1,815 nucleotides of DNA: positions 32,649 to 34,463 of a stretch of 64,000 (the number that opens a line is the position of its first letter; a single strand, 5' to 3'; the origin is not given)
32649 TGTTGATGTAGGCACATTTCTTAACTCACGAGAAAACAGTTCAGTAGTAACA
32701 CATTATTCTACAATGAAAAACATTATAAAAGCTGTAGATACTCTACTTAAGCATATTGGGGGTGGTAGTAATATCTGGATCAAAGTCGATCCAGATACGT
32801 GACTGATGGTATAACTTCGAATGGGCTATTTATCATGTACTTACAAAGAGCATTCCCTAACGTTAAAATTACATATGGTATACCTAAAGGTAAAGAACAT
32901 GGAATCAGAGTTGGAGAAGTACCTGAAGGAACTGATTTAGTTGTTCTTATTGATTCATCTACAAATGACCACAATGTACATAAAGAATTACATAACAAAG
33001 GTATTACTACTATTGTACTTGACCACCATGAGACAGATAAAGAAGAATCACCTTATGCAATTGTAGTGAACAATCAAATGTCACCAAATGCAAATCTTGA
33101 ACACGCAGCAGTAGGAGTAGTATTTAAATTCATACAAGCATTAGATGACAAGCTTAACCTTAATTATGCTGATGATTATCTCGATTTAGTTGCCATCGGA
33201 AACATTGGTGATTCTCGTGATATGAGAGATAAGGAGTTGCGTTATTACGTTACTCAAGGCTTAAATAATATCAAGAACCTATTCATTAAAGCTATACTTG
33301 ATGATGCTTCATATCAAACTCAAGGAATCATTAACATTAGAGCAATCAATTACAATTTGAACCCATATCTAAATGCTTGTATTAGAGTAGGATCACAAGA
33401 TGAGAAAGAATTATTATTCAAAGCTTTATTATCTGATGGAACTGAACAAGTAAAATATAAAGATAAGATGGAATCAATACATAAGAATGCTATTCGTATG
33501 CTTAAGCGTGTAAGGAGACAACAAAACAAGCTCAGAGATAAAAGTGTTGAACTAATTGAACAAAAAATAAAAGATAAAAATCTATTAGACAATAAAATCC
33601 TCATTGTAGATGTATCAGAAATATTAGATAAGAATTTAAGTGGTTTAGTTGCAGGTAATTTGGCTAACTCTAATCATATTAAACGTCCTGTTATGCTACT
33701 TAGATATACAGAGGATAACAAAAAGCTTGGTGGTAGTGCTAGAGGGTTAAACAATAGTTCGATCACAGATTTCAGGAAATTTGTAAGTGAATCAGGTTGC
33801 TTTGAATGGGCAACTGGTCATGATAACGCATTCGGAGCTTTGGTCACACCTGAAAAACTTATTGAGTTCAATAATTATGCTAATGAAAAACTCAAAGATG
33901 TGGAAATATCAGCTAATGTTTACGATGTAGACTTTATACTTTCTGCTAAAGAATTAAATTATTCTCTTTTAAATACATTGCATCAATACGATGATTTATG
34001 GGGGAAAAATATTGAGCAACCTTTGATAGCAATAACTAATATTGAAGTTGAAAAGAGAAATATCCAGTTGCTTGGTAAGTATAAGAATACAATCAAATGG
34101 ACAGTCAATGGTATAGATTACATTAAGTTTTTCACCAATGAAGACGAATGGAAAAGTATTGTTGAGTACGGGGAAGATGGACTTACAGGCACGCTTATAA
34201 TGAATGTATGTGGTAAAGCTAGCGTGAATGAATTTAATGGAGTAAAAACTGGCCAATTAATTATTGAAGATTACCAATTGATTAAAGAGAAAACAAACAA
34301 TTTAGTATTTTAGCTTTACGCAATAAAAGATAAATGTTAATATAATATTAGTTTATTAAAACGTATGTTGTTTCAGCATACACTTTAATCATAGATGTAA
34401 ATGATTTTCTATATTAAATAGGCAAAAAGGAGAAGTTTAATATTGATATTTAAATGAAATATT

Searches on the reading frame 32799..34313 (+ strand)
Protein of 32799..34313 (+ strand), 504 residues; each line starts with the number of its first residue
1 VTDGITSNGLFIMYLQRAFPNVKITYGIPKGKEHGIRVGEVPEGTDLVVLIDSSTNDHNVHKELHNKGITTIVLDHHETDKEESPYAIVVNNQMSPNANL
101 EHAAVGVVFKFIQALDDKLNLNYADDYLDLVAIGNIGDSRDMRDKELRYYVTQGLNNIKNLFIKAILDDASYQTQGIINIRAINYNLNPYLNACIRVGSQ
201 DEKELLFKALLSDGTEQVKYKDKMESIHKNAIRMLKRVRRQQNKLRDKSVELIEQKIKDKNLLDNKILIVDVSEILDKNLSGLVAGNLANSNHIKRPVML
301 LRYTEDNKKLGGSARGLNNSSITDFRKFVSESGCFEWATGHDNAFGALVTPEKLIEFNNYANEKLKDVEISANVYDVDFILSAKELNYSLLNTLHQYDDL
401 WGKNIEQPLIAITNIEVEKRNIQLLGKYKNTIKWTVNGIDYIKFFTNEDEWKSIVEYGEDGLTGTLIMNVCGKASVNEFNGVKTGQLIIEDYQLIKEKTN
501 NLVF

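Call 14: search_protein_families(library=pfam, proteins=[window:32799-34313:+], max_evalue=0.001)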
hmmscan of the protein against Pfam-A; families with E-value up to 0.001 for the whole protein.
window:32799-34313:+ (504 aa): 3 families
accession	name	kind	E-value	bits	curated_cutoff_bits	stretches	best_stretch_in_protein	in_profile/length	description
PF01368.27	DHH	-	9.1e-14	52.3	28.1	1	2-134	12-124/125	DHH family, N-terminal domain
PF17768.7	RecJ_OB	-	6.8e-11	42.6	27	1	377-491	1-107/107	RecJ OB domain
PF02272.25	DHHA1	-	6e-05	23.9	25.9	1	266-366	3-101/102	DHHA1 domain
